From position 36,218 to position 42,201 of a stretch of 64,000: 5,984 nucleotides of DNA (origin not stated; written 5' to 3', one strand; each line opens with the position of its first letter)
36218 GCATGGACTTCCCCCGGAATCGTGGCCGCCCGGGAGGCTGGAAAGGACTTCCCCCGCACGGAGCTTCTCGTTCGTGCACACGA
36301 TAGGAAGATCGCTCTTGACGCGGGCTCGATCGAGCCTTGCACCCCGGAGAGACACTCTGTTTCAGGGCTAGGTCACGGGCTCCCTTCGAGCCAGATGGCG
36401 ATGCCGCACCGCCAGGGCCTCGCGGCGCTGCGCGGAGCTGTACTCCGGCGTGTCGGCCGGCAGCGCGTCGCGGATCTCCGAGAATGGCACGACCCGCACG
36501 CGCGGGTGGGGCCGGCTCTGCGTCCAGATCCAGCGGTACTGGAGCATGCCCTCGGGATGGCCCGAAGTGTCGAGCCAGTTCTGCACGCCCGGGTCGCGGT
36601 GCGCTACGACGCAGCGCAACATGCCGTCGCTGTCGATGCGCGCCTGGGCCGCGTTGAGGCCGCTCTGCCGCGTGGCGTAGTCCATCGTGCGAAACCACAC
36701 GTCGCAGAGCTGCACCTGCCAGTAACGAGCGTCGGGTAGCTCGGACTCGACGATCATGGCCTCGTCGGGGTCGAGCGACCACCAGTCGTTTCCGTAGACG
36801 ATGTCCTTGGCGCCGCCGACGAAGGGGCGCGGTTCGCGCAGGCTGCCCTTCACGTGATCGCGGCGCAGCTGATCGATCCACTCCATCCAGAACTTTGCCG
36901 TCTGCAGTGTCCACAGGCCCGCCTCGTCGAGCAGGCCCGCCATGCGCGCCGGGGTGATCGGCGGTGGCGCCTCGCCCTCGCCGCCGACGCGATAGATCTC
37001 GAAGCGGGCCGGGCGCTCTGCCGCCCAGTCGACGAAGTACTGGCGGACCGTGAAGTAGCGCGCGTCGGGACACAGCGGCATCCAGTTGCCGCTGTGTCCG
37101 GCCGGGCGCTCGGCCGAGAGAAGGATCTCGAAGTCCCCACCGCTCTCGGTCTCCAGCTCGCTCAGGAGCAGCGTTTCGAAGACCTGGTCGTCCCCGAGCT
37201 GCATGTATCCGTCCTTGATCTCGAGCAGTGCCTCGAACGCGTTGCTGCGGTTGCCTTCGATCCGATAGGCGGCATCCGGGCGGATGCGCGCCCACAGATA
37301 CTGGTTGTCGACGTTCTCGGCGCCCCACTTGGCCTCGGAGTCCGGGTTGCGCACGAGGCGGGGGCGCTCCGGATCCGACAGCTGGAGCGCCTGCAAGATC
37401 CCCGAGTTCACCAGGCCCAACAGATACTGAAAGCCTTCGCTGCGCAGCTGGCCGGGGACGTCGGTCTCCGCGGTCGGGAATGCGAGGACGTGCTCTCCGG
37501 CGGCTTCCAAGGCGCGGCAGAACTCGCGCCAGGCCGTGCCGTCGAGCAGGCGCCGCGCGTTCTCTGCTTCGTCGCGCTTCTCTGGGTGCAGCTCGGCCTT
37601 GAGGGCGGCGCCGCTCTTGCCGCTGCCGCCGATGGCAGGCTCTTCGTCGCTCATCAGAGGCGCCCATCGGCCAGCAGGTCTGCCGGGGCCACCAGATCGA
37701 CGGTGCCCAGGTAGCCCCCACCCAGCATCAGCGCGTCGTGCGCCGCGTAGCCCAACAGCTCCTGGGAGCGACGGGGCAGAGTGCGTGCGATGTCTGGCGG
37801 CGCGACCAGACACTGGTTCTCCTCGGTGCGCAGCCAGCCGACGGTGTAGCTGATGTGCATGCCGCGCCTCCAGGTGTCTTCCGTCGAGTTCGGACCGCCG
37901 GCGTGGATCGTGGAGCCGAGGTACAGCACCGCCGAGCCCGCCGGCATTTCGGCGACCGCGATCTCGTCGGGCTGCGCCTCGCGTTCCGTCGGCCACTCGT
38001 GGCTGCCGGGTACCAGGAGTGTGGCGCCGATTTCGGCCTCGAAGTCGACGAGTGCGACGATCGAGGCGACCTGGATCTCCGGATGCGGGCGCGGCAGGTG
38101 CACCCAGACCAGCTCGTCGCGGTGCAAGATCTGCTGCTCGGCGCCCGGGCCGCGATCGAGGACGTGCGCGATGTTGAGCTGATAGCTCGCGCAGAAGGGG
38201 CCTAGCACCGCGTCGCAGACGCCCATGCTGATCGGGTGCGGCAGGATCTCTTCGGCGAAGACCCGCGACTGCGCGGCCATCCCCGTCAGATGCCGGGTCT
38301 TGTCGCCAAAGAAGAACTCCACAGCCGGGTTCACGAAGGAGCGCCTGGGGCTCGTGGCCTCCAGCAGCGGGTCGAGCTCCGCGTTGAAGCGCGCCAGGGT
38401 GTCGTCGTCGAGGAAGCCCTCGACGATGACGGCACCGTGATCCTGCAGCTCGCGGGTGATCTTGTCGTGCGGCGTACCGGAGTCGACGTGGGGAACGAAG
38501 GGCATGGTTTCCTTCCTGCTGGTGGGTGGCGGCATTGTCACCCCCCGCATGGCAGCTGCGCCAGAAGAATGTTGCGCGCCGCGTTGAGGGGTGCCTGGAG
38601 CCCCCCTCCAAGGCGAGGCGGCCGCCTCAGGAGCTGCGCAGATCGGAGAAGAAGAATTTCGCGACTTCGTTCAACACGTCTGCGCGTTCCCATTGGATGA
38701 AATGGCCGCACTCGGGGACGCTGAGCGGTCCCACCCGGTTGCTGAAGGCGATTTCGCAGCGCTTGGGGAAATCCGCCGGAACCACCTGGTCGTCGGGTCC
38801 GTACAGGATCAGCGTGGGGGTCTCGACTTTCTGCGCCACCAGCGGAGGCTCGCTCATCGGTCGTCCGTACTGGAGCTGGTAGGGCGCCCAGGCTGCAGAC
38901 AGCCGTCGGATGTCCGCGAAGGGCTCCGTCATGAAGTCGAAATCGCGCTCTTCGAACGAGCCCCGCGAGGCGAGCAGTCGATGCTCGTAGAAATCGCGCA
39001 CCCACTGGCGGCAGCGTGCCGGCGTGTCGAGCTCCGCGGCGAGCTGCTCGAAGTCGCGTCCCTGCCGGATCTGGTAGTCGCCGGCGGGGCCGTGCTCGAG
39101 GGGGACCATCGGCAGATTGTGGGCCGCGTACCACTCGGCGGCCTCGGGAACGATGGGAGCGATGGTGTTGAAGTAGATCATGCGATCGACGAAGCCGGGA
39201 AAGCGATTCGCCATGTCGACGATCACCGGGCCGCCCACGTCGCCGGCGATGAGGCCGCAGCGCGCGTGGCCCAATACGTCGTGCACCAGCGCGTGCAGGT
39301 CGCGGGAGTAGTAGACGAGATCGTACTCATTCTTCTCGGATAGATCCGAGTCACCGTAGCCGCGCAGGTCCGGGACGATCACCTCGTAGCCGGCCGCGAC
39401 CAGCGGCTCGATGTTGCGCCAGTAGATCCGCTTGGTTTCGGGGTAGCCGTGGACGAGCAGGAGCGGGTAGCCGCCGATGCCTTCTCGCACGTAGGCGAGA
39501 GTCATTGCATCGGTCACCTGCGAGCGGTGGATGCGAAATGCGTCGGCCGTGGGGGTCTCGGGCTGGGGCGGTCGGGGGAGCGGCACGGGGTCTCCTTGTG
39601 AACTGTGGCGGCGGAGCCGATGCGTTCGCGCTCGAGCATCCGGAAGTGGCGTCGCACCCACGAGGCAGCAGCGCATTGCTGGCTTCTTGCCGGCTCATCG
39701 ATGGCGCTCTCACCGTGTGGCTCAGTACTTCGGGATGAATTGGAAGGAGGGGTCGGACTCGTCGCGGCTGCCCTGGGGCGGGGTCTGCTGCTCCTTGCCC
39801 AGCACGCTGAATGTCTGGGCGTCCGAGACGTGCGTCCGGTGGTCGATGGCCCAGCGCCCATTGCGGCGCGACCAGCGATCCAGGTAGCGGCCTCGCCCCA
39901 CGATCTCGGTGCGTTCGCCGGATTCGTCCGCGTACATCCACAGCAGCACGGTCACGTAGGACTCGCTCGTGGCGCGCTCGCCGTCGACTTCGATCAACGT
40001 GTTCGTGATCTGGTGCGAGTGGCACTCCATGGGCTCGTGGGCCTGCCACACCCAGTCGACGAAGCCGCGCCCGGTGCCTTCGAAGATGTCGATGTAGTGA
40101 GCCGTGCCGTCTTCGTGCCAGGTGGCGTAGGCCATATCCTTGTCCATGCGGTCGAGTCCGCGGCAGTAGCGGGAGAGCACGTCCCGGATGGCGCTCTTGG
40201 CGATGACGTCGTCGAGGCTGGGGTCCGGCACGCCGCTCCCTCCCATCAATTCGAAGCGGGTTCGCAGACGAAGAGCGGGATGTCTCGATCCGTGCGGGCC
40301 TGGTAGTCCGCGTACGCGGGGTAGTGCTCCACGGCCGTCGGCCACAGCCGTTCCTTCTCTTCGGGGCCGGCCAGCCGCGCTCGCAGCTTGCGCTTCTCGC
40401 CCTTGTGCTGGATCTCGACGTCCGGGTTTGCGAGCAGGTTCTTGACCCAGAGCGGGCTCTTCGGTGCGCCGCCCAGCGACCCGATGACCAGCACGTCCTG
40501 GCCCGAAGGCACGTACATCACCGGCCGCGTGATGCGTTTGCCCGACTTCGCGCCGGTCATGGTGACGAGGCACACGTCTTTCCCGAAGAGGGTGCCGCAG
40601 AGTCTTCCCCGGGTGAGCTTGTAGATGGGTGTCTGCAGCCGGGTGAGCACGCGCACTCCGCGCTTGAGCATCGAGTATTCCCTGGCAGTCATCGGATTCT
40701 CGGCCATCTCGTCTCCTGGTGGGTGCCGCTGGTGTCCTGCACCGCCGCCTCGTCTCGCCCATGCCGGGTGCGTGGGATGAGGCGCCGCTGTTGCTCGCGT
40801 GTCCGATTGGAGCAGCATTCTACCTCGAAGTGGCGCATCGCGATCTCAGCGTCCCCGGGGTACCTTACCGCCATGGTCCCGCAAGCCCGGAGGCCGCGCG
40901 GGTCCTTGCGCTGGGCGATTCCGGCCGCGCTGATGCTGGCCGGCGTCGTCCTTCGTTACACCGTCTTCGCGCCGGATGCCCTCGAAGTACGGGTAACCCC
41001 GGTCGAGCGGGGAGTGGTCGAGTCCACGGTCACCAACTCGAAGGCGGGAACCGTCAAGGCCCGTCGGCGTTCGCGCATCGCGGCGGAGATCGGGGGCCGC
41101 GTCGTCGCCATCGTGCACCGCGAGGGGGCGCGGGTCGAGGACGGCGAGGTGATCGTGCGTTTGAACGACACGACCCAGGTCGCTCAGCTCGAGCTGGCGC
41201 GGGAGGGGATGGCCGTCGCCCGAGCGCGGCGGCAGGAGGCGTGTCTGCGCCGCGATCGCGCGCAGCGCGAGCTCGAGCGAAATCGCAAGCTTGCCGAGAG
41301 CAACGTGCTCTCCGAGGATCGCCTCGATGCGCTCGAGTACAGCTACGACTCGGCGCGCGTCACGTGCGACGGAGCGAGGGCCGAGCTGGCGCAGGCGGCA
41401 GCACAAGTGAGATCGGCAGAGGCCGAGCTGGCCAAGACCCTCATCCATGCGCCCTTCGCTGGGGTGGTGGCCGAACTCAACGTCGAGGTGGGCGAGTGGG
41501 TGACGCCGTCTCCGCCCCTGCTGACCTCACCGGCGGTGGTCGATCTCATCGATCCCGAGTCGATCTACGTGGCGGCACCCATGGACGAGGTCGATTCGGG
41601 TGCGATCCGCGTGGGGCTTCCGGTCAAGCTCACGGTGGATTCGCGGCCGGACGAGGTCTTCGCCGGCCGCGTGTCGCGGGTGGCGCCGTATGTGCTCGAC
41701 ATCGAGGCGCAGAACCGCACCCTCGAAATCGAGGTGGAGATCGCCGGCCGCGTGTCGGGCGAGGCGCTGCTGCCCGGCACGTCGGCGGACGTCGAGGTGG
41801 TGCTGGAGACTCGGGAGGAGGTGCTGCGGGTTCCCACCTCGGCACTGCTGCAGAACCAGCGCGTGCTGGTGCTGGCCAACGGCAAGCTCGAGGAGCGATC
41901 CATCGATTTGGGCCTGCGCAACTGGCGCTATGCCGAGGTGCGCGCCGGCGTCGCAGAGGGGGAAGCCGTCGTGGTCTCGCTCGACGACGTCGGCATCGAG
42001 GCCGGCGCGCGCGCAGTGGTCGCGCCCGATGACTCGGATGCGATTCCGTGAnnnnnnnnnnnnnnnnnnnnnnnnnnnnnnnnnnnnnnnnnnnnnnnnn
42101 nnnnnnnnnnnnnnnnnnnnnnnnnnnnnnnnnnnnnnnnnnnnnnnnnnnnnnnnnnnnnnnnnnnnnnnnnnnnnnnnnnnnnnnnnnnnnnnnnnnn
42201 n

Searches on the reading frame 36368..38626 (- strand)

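Call 30: search_protein_families(library=pfam, proteins=[window:36368-38626:-], max_evalue=0.00001)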
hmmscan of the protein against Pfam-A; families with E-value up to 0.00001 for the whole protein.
window:36368-38626:- (752 aa): 1 family
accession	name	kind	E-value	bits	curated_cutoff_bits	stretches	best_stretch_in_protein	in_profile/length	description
PF06742.16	DUF1214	-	1e-06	29.7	25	0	490-529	66-107/112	Protein of unknown function (DUF1214)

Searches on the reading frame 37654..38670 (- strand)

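Call 31: search_protein_families(library=pfam, proteins=[window:37654-38670:-], max_evalue=0.00001)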
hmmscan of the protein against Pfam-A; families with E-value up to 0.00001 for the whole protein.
window:37654-38670:- (338 aa): 1 family
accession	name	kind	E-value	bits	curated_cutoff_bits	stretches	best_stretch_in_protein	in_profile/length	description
PF05721.19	PhyH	-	7.8e-25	88.8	22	1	76-269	2-212/213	Phytanoyl-CoA dioxygenase (PhyH)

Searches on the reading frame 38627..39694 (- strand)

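Call 31: search_protein_families(library=pfam, proteins=[window:38627-39694:-], max_evalue=0.00001)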
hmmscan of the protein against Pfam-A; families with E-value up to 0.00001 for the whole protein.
window:38627-39694:- (355 aa): 3 families
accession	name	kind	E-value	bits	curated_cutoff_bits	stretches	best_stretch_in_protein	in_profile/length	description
PF00561.26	Abhydrolase_1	-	6.8e-24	85.3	25.8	1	76-337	1-244/245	alpha/beta hydrolase fold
PF12697.13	Abhydrolase_6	-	1.9e-15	58.6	26.3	1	78-343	1-216/217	Alpha/beta hydrolase family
PF12146.15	Hydrolase_4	-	2.7e-11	43.6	27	1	78-307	7-207/239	Serine aminopeptidase, S33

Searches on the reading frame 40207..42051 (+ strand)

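Call 31: search_protein_families(library=pfam, proteins=[window:40207-42051:+], max_evalue=0.00001)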
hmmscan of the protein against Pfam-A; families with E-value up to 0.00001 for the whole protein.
window:40207-42051:+ (614 aa): 2 families
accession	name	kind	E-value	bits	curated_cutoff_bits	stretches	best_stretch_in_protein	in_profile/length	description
PF16576.10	HlyD_D23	-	4.2e-16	59.3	30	1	399-513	97-202/214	Barrel-sandwich domain of CusB or HlyD membrane-fusion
PF13437.12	HlyD_3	-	1.7e-14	54.9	22.2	1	413-524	2-106/106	HlyD family secretion protein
